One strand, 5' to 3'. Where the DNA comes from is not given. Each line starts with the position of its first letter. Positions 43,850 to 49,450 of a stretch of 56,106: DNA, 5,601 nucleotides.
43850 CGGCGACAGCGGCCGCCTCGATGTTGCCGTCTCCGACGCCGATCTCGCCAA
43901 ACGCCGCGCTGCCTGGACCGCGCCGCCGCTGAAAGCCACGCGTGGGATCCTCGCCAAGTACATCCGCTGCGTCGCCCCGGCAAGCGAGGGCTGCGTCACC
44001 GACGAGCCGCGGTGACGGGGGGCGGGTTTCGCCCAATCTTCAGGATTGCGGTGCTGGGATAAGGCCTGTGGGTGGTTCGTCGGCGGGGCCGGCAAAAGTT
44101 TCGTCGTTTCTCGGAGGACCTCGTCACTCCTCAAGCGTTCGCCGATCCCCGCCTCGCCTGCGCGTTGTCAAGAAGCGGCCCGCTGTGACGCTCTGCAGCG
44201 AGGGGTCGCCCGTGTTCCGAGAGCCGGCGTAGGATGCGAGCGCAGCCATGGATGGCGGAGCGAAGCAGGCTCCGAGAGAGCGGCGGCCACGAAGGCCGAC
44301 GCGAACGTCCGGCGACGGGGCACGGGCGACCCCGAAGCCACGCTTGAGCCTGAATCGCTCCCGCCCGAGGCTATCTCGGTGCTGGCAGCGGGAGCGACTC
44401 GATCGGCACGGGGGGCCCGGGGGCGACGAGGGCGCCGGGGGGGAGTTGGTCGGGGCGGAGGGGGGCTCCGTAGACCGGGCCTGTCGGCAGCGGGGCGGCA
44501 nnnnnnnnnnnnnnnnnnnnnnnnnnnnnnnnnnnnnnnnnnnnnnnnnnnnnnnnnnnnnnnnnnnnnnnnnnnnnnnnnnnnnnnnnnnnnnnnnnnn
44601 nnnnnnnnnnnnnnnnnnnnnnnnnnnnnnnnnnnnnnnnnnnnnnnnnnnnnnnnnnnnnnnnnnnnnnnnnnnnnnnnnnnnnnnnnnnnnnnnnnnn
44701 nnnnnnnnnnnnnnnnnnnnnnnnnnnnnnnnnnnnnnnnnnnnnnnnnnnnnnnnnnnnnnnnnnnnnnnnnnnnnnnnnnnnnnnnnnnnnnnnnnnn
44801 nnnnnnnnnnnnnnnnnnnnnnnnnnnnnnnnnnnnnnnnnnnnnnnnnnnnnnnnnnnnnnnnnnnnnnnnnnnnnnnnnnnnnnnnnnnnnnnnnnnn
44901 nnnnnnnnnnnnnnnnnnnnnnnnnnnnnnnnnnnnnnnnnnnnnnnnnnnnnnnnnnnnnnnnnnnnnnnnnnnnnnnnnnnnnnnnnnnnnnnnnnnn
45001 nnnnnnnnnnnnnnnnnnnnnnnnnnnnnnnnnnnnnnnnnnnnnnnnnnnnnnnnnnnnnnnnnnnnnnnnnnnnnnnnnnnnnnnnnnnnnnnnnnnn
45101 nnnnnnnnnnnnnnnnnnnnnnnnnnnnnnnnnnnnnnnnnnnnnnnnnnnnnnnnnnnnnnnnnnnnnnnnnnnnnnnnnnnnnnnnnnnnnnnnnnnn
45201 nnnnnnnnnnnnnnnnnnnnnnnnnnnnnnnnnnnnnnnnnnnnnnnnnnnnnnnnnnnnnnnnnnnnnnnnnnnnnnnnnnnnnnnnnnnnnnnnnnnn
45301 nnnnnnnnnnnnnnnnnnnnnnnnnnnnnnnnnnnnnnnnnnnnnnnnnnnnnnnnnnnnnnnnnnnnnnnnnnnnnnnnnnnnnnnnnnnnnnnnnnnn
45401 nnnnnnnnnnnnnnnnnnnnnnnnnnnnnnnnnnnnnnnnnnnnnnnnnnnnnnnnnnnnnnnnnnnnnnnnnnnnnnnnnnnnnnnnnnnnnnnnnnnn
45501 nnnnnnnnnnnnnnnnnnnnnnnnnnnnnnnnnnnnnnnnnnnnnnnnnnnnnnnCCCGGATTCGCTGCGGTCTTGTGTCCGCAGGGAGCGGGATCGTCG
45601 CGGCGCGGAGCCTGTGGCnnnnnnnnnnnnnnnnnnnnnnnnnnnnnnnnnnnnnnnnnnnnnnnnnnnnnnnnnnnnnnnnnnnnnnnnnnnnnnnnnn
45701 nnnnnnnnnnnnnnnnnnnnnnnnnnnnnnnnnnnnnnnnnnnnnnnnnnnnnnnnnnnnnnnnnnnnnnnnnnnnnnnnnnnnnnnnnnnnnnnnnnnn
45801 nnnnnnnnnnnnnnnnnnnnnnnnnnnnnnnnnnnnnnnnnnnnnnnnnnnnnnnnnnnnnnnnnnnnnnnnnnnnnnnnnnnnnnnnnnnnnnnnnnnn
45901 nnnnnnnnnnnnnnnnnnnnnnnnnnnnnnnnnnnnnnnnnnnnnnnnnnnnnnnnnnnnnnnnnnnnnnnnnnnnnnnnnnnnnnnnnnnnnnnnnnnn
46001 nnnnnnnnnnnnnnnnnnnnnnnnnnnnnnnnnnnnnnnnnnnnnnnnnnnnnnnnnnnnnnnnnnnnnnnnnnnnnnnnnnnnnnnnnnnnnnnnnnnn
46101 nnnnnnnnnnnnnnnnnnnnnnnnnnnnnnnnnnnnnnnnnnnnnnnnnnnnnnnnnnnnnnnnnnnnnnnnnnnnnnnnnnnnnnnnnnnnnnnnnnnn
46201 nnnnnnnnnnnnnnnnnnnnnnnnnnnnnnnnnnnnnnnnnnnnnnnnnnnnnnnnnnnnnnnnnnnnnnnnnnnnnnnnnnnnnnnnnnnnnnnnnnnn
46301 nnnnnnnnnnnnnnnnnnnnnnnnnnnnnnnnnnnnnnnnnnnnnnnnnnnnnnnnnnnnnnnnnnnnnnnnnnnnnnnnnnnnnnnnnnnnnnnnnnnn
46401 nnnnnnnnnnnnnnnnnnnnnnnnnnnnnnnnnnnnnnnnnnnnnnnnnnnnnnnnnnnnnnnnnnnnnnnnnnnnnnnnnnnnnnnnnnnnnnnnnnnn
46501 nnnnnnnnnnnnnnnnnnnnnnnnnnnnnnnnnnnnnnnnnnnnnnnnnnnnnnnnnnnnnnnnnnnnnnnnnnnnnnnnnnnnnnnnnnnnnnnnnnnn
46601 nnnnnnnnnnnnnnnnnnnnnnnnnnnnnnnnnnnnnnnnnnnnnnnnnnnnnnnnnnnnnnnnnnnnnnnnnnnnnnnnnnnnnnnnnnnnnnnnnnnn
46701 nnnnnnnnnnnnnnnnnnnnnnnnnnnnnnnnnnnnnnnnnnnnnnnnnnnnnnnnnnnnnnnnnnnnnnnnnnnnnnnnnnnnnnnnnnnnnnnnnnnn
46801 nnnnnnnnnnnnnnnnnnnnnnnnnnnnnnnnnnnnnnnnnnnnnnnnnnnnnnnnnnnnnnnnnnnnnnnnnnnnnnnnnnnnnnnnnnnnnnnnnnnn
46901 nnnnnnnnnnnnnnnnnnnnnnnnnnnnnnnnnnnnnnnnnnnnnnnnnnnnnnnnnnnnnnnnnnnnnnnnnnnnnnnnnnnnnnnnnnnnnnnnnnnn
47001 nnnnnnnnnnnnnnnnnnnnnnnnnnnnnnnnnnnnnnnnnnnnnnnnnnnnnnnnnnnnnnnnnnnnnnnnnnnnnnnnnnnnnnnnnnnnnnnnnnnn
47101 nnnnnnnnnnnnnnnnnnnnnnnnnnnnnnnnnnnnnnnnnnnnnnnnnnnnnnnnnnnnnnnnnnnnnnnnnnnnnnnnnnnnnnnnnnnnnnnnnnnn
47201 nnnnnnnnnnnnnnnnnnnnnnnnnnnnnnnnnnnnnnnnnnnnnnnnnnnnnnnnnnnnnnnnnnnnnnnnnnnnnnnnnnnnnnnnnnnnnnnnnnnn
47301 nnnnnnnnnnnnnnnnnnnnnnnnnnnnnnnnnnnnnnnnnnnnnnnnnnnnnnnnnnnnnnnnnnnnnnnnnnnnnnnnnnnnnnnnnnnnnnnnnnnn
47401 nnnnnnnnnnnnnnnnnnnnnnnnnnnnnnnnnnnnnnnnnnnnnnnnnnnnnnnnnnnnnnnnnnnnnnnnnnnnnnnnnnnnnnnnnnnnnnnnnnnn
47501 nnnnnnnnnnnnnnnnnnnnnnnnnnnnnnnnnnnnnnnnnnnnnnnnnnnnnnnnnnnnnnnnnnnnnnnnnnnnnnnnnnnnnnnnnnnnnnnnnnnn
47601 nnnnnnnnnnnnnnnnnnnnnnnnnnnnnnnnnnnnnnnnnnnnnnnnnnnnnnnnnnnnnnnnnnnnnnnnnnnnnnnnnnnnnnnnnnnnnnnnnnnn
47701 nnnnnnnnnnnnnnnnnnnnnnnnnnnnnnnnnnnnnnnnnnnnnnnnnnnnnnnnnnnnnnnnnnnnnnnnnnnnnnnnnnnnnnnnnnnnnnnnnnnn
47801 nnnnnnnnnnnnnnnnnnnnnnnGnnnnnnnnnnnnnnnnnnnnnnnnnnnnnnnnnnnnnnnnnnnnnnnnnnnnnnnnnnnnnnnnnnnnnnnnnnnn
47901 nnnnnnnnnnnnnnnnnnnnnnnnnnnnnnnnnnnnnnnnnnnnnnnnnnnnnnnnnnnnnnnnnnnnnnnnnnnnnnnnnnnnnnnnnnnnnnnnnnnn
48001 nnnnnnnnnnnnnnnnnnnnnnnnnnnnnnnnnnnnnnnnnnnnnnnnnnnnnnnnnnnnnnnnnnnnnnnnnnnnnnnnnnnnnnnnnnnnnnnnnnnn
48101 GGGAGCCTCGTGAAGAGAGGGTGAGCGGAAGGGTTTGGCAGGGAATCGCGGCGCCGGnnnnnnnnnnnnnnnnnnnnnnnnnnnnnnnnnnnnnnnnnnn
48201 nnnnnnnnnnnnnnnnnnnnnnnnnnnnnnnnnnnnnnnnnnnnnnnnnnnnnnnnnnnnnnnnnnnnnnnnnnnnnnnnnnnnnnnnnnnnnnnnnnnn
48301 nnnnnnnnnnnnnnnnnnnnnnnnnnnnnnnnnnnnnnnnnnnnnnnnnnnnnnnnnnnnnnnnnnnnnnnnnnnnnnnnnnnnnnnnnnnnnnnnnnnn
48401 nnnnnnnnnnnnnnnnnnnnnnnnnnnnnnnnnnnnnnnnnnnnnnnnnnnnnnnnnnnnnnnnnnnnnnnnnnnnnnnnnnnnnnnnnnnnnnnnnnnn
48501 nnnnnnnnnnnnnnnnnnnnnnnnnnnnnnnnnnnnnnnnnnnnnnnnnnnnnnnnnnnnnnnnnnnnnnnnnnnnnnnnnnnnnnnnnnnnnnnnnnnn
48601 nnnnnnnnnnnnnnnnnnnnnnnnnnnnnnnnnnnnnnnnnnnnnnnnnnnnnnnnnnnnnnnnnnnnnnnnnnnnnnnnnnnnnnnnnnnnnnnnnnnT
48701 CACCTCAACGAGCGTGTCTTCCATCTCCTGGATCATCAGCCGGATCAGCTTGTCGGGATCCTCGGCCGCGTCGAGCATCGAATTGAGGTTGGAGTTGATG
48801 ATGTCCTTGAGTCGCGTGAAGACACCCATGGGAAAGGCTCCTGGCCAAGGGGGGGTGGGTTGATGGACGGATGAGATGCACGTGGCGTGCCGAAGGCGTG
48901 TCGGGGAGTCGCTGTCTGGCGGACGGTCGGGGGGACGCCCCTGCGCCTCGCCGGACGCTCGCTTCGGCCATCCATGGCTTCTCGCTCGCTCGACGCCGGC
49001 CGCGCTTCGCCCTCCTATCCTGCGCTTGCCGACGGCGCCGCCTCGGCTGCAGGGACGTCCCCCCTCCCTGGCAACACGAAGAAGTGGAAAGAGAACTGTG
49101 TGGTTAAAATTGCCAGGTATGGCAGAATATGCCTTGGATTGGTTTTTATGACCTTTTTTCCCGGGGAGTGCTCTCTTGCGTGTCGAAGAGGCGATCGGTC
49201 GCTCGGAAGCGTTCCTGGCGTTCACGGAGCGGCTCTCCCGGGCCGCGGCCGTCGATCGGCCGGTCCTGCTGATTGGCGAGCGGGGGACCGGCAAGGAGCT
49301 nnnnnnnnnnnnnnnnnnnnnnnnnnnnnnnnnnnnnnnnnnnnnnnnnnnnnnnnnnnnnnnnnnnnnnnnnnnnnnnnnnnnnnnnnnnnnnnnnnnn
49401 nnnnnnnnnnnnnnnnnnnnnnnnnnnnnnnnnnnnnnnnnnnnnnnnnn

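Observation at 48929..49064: A ~136-bp inverted-repeat element sits between the psp enhancer and promoter and preserves helical phase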

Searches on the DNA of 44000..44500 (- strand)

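Call 77: search_rna_families(source=window, start=44000, end=44500, threshold=evalue, max_evalue=10)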
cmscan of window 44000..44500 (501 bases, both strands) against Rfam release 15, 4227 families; matches with E-value up to 10: 1.
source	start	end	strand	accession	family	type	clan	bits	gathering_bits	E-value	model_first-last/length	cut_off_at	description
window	44283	44318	-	RF01333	CRISPR-DR20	Gene; CRISPR;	-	19.9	42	0.16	1-36/36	no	CRISPR RNA direct repeat element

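Call 78: search_dna_similar(query=window:44196-44338:-, collection=plasmids, mode=distant, max_rows=8)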
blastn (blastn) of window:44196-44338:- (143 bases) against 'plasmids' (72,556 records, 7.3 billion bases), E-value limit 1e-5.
No match.

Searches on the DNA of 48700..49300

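Call 9: search_rna_families(source=window, start=48700, end=49300, threshold=evalue, max_evalue=10)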
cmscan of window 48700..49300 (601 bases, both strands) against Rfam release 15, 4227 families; matches with E-value up to 10: 0.
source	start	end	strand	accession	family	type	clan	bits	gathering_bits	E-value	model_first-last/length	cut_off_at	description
